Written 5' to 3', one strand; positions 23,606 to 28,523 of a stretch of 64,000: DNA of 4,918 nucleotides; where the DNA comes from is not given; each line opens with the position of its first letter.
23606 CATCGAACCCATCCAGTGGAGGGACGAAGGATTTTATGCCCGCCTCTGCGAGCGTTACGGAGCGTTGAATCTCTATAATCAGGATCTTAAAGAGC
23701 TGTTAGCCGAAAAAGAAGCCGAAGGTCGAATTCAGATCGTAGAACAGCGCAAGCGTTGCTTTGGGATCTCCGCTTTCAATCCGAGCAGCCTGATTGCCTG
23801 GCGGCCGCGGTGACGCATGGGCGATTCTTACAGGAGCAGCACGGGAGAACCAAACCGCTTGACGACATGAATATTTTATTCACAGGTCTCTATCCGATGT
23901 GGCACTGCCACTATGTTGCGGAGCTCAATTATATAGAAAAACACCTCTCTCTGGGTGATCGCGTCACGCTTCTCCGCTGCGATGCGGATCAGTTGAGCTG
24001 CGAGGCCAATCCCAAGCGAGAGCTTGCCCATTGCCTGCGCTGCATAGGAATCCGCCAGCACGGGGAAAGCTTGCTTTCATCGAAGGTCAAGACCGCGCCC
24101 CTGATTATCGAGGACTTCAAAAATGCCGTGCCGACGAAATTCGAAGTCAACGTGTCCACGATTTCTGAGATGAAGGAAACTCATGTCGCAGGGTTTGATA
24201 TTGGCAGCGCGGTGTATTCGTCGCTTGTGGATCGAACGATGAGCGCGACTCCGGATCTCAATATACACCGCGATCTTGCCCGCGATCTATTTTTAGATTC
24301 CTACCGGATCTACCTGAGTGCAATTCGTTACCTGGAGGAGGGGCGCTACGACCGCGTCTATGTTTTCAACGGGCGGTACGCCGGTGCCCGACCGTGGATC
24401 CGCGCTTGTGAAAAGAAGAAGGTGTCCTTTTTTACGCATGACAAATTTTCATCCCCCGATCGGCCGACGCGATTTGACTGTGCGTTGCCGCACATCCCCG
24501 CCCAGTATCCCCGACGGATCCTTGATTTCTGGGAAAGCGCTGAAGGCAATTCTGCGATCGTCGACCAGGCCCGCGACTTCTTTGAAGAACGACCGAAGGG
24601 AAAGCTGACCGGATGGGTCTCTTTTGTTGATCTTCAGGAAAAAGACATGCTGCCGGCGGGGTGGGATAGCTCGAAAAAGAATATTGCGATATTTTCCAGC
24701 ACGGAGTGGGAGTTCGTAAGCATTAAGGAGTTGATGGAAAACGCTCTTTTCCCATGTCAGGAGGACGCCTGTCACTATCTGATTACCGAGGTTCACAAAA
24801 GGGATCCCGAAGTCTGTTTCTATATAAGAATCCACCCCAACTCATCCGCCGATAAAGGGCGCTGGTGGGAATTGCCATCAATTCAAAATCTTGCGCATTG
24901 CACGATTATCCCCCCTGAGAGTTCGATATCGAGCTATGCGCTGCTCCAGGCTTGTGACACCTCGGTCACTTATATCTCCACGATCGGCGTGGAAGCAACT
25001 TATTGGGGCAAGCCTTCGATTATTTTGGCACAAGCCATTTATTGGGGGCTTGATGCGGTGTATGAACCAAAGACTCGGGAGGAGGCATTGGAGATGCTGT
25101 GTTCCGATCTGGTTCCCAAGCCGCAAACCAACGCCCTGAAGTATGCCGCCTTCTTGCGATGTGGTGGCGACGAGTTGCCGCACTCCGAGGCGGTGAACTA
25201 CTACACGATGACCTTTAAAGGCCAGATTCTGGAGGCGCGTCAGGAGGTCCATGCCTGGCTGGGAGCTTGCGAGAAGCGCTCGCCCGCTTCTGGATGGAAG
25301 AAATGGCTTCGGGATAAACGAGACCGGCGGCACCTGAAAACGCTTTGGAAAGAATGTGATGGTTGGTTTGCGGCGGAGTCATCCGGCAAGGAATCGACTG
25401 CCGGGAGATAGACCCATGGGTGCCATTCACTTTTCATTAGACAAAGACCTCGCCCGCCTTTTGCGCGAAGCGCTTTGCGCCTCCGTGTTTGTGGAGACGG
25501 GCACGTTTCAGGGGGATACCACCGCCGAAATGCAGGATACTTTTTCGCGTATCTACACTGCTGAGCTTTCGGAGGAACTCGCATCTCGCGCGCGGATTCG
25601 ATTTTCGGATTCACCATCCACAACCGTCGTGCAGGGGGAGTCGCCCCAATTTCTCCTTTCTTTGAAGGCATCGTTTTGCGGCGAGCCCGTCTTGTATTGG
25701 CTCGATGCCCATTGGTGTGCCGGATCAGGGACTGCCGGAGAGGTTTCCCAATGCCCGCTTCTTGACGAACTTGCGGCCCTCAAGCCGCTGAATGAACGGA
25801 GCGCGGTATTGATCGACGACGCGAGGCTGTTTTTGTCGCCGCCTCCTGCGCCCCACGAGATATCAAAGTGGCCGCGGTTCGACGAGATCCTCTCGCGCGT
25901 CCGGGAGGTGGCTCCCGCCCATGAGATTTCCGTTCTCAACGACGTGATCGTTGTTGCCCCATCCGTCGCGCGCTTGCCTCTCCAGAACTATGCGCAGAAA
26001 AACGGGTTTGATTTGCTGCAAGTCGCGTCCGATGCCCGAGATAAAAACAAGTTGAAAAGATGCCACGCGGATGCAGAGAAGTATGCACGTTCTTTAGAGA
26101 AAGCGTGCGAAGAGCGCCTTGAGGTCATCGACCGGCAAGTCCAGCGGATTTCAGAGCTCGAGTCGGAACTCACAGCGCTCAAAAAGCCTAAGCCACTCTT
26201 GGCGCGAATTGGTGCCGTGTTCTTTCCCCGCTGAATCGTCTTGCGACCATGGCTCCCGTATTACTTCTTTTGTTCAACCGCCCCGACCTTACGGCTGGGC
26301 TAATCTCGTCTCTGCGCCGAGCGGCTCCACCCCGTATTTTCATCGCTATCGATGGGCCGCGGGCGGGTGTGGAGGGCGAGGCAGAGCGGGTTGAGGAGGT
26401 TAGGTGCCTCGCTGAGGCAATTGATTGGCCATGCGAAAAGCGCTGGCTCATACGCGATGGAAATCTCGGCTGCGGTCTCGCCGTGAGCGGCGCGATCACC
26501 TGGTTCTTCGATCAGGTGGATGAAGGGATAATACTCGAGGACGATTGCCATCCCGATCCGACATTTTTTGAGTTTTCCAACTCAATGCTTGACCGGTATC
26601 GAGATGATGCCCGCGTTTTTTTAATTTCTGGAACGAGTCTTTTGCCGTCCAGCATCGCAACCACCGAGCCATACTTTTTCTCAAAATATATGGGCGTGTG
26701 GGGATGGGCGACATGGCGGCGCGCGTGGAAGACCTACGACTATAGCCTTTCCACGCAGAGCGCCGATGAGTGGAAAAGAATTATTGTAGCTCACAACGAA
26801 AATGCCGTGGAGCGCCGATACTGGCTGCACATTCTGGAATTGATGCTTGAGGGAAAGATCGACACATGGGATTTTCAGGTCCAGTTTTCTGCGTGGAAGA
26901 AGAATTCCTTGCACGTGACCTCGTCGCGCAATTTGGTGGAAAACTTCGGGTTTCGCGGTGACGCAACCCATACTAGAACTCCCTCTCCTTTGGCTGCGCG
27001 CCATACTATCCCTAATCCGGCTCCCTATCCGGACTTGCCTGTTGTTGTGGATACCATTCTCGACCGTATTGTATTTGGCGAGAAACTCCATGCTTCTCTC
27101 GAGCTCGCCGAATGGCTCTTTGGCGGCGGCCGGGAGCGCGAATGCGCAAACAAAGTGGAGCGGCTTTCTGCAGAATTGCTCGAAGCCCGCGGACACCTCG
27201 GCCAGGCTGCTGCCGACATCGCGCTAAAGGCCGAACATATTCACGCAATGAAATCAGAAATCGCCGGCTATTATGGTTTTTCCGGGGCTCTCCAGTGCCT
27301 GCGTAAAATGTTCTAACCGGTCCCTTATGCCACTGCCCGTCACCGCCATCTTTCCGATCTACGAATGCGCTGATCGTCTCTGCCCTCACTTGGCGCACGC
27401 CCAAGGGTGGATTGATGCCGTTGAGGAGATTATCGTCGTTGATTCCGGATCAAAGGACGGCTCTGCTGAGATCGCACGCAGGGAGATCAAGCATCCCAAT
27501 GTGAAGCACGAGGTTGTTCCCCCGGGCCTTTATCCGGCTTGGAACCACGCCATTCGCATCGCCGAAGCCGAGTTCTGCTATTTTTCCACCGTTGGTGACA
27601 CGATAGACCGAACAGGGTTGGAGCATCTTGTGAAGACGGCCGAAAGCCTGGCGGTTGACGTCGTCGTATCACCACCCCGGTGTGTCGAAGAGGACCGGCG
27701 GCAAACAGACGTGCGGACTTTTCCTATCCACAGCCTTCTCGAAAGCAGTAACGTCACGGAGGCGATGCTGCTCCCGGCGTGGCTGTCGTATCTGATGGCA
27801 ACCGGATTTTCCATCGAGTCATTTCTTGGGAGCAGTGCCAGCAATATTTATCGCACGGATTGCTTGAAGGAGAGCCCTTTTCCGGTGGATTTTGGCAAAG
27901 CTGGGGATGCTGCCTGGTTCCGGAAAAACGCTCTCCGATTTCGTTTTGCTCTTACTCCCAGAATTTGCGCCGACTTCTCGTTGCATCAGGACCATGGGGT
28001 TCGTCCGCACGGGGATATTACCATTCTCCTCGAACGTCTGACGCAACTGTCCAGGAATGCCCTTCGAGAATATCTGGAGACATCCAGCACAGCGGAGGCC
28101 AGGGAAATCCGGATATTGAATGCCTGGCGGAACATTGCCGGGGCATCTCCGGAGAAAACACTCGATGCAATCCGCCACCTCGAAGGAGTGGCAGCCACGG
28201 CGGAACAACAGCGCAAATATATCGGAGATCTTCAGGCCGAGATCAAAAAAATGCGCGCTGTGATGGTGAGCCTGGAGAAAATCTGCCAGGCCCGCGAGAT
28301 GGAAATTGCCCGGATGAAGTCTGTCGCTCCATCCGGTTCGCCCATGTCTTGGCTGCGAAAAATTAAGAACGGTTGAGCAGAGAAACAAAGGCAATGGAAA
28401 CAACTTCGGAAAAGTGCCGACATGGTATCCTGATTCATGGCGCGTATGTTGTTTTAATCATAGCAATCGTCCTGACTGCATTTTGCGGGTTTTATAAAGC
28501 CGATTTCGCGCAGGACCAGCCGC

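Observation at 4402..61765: Recurrent module: polyprenyl-phosphate-type GT2 + SAM methyltransferase + GT-C-like membrane protein, with seven GT-C-like proteins in one locus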

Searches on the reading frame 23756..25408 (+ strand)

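Call 7: search_protein_families(library=pfam, proteins=[window:23756-25408:+], max_evalue=0.001)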
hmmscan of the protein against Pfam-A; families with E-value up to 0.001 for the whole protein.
window:23756-25408:+ (551 aa): 0 families

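Call 18: search_protein_families(library=ncbifam, proteins=[window:23756-25408:+], max_evalue=0.01)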
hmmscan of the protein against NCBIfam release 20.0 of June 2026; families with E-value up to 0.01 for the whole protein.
window:23756-25408:+ (551 aa): 1 family
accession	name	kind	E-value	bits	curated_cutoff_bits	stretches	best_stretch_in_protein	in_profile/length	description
NF046086.1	BFO_1060_trans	domain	4e-07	29.5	200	1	330-426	198-291/365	BFO_1060 family glycosyltransferase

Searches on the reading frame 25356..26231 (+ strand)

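Call 7: search_protein_families(library=pfam, proteins=[window:25356-26231:+], max_evalue=0.001)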
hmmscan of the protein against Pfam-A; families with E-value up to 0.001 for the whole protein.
window:25356-26231:+ (292 aa): 0 families

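Call 18: search_protein_families(library=ncbifam, proteins=[window:25356-26231:+], max_evalue=0.01)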
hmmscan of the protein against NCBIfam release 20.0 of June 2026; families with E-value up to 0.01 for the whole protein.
window:25356-26231:+ (292 aa): 1 family
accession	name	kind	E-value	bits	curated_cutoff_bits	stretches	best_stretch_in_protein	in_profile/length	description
NF000499.2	Erm23S_rRNA_broad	equivalog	0.0068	15.8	212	0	45-94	27-76/244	23S ribosomal RNA methyltransferase Erm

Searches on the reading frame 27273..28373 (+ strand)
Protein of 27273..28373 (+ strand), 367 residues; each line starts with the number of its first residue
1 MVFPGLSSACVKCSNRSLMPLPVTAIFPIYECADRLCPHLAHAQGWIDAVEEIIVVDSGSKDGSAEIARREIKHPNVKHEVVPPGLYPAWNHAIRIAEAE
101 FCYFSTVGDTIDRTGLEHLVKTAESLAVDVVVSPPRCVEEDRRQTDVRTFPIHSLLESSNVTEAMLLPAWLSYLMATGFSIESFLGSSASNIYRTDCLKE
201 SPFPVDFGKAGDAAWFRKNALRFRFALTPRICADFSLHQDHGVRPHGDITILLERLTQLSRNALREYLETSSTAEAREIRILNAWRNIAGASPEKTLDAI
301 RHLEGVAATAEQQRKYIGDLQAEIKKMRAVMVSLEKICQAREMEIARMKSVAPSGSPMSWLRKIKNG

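Call 7: search_protein_families(library=pfam, proteins=[window:27273-28373:+], max_evalue=0.001)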
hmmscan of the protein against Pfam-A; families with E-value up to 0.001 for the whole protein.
window:27273-28373:+ (367 aa): 1 family
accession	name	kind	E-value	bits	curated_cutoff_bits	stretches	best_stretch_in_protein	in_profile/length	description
PF00535.33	Glycos_transf_2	-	2.8e-11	44.1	23.3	1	25-148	2-128/168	Glycosyl transferase family 2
